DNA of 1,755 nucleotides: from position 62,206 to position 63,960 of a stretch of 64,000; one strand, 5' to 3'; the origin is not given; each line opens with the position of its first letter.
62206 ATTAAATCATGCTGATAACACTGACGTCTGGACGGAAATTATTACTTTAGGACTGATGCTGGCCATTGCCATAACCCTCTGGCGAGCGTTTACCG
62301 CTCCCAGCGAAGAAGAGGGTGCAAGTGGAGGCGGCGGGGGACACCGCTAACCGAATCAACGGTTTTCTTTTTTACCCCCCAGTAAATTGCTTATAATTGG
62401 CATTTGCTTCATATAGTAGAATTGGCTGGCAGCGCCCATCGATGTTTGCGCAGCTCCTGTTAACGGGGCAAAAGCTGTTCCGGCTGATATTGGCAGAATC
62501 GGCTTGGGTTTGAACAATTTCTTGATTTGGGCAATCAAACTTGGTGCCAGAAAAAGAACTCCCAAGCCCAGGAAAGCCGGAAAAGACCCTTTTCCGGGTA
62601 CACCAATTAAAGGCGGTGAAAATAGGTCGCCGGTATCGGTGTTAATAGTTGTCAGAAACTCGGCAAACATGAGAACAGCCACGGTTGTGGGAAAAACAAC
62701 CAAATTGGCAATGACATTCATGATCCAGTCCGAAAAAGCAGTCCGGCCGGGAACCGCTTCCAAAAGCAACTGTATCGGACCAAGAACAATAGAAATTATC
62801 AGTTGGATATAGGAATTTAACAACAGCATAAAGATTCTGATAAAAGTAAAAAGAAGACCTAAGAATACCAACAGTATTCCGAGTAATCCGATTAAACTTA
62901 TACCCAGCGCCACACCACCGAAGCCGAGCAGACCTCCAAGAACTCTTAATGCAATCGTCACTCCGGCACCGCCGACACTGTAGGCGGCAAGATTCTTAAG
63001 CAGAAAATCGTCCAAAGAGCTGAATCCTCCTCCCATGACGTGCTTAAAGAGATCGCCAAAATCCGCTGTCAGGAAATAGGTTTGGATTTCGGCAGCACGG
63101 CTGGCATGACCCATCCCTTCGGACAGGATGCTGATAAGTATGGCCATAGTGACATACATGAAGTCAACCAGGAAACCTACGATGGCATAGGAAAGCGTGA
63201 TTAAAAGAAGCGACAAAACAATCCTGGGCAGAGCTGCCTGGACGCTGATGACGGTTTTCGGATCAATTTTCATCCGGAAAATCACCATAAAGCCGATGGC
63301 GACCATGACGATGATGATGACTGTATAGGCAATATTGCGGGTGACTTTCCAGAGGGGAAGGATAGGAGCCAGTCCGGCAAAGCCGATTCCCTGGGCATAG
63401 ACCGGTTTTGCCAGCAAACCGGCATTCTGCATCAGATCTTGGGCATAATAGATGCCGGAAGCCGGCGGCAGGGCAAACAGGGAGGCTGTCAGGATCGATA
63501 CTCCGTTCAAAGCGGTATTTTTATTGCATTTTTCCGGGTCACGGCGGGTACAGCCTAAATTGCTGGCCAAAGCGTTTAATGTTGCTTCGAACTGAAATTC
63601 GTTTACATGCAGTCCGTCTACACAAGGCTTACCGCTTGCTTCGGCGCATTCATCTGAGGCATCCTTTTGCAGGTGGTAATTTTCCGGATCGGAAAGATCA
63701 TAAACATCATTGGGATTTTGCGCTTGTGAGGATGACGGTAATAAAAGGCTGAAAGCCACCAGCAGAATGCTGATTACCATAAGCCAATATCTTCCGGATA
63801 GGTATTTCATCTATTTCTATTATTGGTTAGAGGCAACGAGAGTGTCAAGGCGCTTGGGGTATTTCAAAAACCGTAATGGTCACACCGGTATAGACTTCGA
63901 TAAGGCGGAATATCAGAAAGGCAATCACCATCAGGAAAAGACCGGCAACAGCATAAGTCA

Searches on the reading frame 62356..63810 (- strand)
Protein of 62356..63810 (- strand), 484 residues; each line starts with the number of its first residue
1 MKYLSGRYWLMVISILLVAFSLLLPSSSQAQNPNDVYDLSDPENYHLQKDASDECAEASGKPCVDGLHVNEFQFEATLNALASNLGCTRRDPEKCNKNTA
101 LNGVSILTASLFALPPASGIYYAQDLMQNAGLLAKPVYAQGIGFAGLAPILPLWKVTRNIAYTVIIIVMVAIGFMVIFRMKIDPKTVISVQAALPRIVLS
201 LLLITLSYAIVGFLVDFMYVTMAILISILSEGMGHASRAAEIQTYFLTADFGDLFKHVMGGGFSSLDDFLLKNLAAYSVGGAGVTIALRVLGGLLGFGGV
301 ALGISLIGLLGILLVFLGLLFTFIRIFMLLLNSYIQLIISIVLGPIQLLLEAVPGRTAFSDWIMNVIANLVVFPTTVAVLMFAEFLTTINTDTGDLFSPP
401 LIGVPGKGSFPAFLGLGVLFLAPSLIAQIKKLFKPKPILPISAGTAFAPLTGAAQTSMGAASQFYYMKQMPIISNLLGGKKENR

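Call 13: search_protein_families(library=pfam, proteins=[window:62356-63810:-], max_evalue=0.01)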
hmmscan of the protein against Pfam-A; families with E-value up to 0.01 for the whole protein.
window:62356-63810:- (484 aa): 0 families

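Call 46: search_protein_families(library=ncbifam, proteins=[window:62356-63810:-], max_evalue=0.1)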
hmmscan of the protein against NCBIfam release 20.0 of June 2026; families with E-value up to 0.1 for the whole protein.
window:62356-63810:- (484 aa): 0 families
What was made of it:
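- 62356..63810 (-): VirB6-like polytopic membrane protein, 484 aa, directly downstream of the class-6 gene, with its own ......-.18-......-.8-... promoter. No Pfam or NCBIfam hit (calls 13, 46).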

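Call 61: find_homologous_proteins(query=window:62356-63810:-, max_evalue=0.00001)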
Query window:62356-63810:- (484 aa): 385 proteins with E <= 0.00001 among 8000 candidates; the best 120 are listed.
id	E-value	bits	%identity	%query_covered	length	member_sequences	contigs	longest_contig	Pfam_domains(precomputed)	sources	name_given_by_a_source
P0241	0.0e+0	1016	100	98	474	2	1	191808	-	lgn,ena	-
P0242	1.5e-229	781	75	96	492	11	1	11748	-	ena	-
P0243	5.5e-218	743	71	100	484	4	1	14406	-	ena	-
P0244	1.5e-214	731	70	100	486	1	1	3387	-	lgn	-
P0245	1.1e-174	600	64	93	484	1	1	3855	-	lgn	-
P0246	1.5e-165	570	60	95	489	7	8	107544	-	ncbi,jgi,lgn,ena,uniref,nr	ncbi:hypothetical protein A2777_04055 [Candidatus Gottesmanbacteria bacterium RIFCSPHIGHO2_01_FULL_4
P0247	1.6e-165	570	60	94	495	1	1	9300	-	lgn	-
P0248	5.6e-163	561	57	95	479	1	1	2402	-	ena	-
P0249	4.6e-162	558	59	91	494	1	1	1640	-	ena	-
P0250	1.9e-157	543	57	95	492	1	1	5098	-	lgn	-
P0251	2.5e-155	536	56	95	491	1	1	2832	-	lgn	-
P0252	4.4e-152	525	57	95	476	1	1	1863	-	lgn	-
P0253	4.0e-151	522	55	99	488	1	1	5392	-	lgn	-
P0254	5.2e-145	502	53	100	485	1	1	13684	-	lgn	-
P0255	9.6e-145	501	56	86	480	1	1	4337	-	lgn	-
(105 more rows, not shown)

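Call 72: predict_structure(alignment_id=A5)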
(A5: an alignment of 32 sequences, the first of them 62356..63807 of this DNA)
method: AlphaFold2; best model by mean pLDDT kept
length: 483 residues; sequences in the alignment: 32
mean_pLDDT: 72.2   pTM: 0.56
mean pLDDT of the five models: 72.2, 70.8, 69.1, 66.4, 65.9
residues with pLDDT >= 90: 87; 70-90: 190; 50-70: 149; < 50: 57
segments of 3 or more residues with pLDDT < 50: 26-37, 113-116, 130-138, 279-282, 293-297, 449-451, 477-483
pLDDT, mean of each block of 10 residues (from residue 1): 69 84 50 47 65 76 66 71 67 68 62 52 52 46 75 86 90 83 84 89 90 92 91 84 84 85 71 54 51 49 72 88 92 91 89 85 93 93 76 53 59 86 92 68 55 50 54 49 37
secondary structure, 60 per line:
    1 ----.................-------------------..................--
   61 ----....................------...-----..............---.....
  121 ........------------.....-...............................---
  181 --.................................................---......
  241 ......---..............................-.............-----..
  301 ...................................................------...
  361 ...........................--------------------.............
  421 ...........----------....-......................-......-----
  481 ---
elements in order: H5-21 H41-58 H65-84 H99-112 H116-128 H141-145 H147-177 H183-231 H235-246 H250-279 H281-293 H299-351 H358-387 H408-431 H442-445 H447-468 H470-475
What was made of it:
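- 62356..63810 (-): For the AF2 model (pLDDT 72, call 72), the five best Foldseek PDB matches come from R388 stalk-complex entries (TrwJ/VirB5-TrwI/VirB6).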

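Call 75: fold_search(model_id=the predicted structure, library=pdb)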
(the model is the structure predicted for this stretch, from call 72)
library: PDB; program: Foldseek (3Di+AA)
matches with E <= 10: 91; with E <= 0.001: 0
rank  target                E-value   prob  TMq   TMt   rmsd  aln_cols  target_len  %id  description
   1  8rtd_L                1.2e-02  1.00  0.30  0.46   8.1       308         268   14  Stalk-Arches-IMC structure from the fully-assembled R388 type IV secretion system determined by cryo-EM. (released 2024-06-19)
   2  8rt9_F                1.8e-02  1.00  0.28  0.45   8.4       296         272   14  Stalk complex full-length structure (TrwJ/VirB5-TrwI/VirB6) from the fully-assembled R388 type IV secretion system det (released 2024-06-19)
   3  7o3v_J                1.8e-02  0.99  0.23  0.38  10.5       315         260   14  Stalk complex structure (TrwJ/VirB5-TrwI/VirB6) from the fully-assembled R388 type IV secretion system determined by c (released 2022-06-22)
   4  7o3v_F                2.2e-02  1.00  0.27  0.43   9.7       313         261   17  Stalk complex structure (TrwJ/VirB5-TrwI/VirB6) from the fully-assembled R388 type IV secretion system determined by c (released 2022-06-22)
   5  7o3v_G                3.8e-02  0.98  0.22  0.38  15.9       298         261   18  Stalk complex structure (TrwJ/VirB5-TrwI/VirB6) from the fully-assembled R388 type IV secretion system determined by c (released 2022-06-22)
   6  8rtd_H                4.6e-01  0.91  0.23  0.45  12.7       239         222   15  Stalk-Arches-IMC structure from the fully-assembled R388 type IV secretion system determined by cryo-EM. (released 2024-06-19)
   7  7o3v_I                5.5e-01  0.87  0.22  0.48  12.2       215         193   16  Stalk complex structure (TrwJ/VirB5-TrwI/VirB6) from the fully-assembled R388 type IV secretion system determined by c (released 2022-06-22)
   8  7o3v_H                6.1e-01  0.87  0.22  0.48  11.5       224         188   16  Stalk complex structure (TrwJ/VirB5-TrwI/VirB6) from the fully-assembled R388 type IV secretion system determined by c (released 2022-06-22)
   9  9ngy_FP1              1.0e+00  0.23  0.16  0.11  25.9       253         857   15  In situ cryo-EM structure of protochannel (DotA-IcmX) of the Legionella Dot/Icm T4SS machine (released 2025-09-17)
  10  8rtd_I                1.1e+00  0.77  0.23  0.46  11.5       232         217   15  Stalk-Arches-IMC structure from the fully-assembled R388 type IV secretion system determined by cryo-EM. (released 2024-06-19)
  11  4u9n_A                1.4e+00  0.08  0.09  0.18  15.5       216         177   12  Structure of a membrane protein (released 2014-12-03)
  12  9cgj_A                1.8e+00  0.07  0.11  0.16  28.5       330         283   15  CryoEM structure of delta opioid receptor bound to G proteins and a partial agonist (released 2025-04-02)
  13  7udn_B                1.9e+00  0.08  0.11  0.17  25.4       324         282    9  Crystal structure of designed helical repeat protein RPB_PLP1_R6 in alternative conformation 2 (released 2023-03-22)
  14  8snb_1E               2.3e+00  0.04  0.09  0.09  30.0       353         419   11  atomic model of sea urchin sperm doublet microtubule (48-nm periodicity) (released 2023-06-28)
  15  8xm6_B                2.5e+00  0.08  0.12  0.16  17.3       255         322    8  Cryo-EM structure of human ZnT1 WT, in the absence of zinc, determined in an outward-facing conformation (released 2024-10-30)
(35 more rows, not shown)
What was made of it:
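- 62356..63810 (-): E 0.012-0.038, prob 0.98-1.0 (call 75).
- On PF18895 T4SS_pilin (Patescibacteria VirB2-like pilin arrays): Class 6 lies next to a VirB6-like gene (call 75).
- VirB6-like fold (call 75).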
